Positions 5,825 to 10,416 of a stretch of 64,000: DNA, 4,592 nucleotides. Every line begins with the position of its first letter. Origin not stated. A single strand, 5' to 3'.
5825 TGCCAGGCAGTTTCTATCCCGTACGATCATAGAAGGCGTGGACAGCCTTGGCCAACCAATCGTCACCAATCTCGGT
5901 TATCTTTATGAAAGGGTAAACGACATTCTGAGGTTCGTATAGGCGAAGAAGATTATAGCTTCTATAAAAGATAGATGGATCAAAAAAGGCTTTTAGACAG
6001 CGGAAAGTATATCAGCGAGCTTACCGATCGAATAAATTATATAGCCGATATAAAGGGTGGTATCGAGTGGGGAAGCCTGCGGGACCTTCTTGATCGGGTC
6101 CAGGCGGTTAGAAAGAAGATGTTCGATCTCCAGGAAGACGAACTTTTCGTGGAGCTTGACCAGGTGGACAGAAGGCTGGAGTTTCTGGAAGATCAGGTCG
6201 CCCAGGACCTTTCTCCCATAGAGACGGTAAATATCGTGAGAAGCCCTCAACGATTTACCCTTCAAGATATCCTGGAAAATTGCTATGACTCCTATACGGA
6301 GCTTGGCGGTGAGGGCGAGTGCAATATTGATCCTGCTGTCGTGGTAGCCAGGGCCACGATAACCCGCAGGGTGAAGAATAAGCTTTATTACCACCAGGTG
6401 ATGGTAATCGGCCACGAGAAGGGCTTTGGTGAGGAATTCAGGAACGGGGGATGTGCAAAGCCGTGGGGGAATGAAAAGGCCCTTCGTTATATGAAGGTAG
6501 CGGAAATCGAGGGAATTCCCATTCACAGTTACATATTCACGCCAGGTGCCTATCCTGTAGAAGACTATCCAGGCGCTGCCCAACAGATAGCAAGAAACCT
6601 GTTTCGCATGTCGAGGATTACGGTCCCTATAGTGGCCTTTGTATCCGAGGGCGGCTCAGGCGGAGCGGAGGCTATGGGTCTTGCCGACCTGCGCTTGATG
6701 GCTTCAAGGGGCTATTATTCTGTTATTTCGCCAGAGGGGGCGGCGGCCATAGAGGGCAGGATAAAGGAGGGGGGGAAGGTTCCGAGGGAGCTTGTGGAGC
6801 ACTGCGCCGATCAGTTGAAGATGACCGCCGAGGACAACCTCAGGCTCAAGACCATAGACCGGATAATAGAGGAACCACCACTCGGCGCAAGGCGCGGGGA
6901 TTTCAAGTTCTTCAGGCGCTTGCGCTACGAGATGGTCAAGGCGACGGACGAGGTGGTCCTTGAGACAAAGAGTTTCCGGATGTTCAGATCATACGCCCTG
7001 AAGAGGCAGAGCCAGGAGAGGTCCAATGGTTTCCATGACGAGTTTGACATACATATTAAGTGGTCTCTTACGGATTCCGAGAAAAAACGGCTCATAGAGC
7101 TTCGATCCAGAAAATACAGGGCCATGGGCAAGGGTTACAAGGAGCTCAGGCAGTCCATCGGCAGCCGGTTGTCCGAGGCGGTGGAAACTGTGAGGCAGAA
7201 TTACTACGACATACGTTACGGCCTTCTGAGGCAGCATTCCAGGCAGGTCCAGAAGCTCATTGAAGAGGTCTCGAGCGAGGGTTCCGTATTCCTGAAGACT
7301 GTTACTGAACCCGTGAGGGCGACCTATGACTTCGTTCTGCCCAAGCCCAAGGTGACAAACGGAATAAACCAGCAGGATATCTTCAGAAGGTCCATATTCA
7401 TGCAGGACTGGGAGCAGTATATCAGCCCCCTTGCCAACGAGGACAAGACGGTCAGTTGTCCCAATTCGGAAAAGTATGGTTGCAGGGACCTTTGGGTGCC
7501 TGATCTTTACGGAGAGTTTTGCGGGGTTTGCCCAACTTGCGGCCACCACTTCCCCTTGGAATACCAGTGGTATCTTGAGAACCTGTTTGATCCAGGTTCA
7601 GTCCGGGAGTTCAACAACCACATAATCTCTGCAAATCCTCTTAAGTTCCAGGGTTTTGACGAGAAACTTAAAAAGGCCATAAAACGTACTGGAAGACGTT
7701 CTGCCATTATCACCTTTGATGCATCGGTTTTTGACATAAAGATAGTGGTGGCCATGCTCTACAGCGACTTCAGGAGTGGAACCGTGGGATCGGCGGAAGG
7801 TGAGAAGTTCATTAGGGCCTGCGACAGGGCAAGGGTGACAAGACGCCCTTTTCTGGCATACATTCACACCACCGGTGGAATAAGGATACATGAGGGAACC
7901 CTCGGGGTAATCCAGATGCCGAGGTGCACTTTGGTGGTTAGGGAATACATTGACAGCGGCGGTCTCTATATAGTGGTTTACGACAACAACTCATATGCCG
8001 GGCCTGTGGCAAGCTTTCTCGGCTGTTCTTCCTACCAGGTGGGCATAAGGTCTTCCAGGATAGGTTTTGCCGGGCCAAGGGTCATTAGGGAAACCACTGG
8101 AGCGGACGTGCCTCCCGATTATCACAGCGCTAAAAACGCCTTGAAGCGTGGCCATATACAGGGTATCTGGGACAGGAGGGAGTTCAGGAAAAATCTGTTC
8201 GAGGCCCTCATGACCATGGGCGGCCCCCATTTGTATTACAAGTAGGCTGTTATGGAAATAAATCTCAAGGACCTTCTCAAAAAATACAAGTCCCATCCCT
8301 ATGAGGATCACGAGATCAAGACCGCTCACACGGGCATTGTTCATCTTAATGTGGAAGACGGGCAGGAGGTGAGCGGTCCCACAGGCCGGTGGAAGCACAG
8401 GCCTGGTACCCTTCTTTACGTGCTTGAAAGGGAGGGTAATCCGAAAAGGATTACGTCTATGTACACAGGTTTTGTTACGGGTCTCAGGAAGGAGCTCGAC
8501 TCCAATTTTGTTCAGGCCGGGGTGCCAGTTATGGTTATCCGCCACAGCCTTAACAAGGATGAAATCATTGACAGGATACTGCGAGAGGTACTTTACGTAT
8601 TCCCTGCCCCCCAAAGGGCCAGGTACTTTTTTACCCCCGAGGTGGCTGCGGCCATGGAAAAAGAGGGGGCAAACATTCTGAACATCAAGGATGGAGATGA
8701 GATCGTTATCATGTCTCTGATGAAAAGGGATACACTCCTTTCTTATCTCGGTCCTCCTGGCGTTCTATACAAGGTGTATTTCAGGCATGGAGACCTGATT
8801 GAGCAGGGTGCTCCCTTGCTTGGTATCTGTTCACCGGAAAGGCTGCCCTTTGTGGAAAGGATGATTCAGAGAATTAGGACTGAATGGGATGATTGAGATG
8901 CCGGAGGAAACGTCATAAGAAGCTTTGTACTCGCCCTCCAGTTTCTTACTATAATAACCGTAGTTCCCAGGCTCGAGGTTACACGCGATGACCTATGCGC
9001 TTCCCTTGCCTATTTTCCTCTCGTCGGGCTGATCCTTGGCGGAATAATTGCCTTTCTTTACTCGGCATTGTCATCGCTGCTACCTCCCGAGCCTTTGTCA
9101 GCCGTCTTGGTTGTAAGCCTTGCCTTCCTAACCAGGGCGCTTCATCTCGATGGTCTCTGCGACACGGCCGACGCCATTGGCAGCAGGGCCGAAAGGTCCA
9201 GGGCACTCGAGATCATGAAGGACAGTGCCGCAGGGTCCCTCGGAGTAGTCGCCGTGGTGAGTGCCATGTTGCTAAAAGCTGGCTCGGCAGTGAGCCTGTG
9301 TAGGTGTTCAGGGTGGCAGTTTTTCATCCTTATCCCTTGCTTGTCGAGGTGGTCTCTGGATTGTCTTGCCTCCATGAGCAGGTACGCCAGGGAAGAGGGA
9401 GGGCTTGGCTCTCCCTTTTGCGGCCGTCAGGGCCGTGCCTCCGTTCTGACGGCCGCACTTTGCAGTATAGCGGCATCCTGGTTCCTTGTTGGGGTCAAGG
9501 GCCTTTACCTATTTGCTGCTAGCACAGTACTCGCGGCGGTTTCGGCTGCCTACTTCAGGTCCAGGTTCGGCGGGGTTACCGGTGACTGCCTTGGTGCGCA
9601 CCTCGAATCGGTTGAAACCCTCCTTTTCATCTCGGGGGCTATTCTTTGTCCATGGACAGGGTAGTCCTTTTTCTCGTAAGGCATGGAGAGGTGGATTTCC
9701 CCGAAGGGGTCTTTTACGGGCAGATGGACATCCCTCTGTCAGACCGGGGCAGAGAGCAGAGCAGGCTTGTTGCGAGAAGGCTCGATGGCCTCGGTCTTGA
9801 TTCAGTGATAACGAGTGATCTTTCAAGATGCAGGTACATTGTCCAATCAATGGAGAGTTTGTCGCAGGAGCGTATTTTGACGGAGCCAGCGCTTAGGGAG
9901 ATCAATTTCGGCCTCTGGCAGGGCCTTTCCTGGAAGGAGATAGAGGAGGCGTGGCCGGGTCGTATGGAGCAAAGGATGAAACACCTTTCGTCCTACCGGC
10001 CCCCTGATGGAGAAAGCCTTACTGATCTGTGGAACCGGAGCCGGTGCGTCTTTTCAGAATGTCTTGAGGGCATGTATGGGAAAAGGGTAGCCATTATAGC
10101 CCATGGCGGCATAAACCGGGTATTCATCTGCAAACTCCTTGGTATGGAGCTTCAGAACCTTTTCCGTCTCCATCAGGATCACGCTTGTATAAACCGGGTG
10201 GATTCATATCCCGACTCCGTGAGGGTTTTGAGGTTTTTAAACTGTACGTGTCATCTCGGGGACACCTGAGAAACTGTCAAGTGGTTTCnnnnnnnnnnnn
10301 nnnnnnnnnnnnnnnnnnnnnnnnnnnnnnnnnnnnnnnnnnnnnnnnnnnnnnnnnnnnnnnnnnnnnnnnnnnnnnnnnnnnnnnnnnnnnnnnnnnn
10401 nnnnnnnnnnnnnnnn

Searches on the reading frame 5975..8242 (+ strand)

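Call 3: search_protein_families(library=pfam, proteins=[window:5975-8242:+], max_evalue=0.01)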
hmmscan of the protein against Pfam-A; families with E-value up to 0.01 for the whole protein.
window:5975-8242:+ (756 aa): 2 families
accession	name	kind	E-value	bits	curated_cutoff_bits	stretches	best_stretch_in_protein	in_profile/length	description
PF03255.19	ACCA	-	2e-53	182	23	1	37-328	10-291/310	Acetyl co-enzyme A carboxylase carboxyltransferase-like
PF01039.27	Carboxyl_trans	-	3.1e-06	26.5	22.3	0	576-712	45-181/493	Carboxyl transferase domain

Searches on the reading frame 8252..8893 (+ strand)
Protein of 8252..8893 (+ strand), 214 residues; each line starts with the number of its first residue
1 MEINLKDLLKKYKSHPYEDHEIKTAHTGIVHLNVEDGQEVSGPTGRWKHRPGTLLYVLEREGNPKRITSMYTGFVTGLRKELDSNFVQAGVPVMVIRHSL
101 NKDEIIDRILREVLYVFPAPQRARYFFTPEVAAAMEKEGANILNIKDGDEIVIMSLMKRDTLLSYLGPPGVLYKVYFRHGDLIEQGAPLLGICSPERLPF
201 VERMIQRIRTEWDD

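Call 3: search_protein_families(library=pfam, proteins=[window:8252-8893:+], max_evalue=0.01)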
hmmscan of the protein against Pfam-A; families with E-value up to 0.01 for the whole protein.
window:8252-8893:+ (214 aa): 1 family
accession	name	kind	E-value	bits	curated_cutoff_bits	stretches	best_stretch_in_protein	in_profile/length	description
PF00364.28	Biotin_lipoyl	-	0.00019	21.6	22.1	0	129-191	15-72/73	Biotin-requiring enzyme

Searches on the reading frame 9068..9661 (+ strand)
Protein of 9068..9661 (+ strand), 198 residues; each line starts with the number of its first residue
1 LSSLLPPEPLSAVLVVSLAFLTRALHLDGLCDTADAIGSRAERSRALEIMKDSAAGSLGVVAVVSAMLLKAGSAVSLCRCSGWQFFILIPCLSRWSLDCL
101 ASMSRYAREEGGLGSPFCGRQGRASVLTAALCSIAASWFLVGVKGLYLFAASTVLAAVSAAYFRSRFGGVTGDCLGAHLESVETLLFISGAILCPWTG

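Call 3: search_protein_families(library=pfam, proteins=[window:9068-9661:+], max_evalue=0.01)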
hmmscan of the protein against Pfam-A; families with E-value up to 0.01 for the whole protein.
window:9068-9661:+ (198 aa): 1 family
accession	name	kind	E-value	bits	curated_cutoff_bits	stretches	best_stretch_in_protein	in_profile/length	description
PF02654.20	CobS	-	3.1e-40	139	23.2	1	9-186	43-205/207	Cobalamin-5-phosphate synthase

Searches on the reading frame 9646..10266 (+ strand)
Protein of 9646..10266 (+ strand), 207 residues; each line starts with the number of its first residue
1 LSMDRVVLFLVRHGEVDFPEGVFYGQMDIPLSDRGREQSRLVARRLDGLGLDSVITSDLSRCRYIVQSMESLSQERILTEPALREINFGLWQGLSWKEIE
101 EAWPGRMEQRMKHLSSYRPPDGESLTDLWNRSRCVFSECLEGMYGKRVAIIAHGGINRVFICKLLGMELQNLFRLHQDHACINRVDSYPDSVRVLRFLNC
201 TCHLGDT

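Call 3: search_protein_families(library=pfam, proteins=[window:9646-10266:+], max_evalue=0.01)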
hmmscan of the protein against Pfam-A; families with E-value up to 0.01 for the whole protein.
window:9646-10266:+ (207 aa): 1 family
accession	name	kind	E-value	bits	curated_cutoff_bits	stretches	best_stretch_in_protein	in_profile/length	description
PF00300.27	His_Phos_1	-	1.5e-50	172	21.7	1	8-197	1-191/194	Histidine phosphatase superfamily (branch 1)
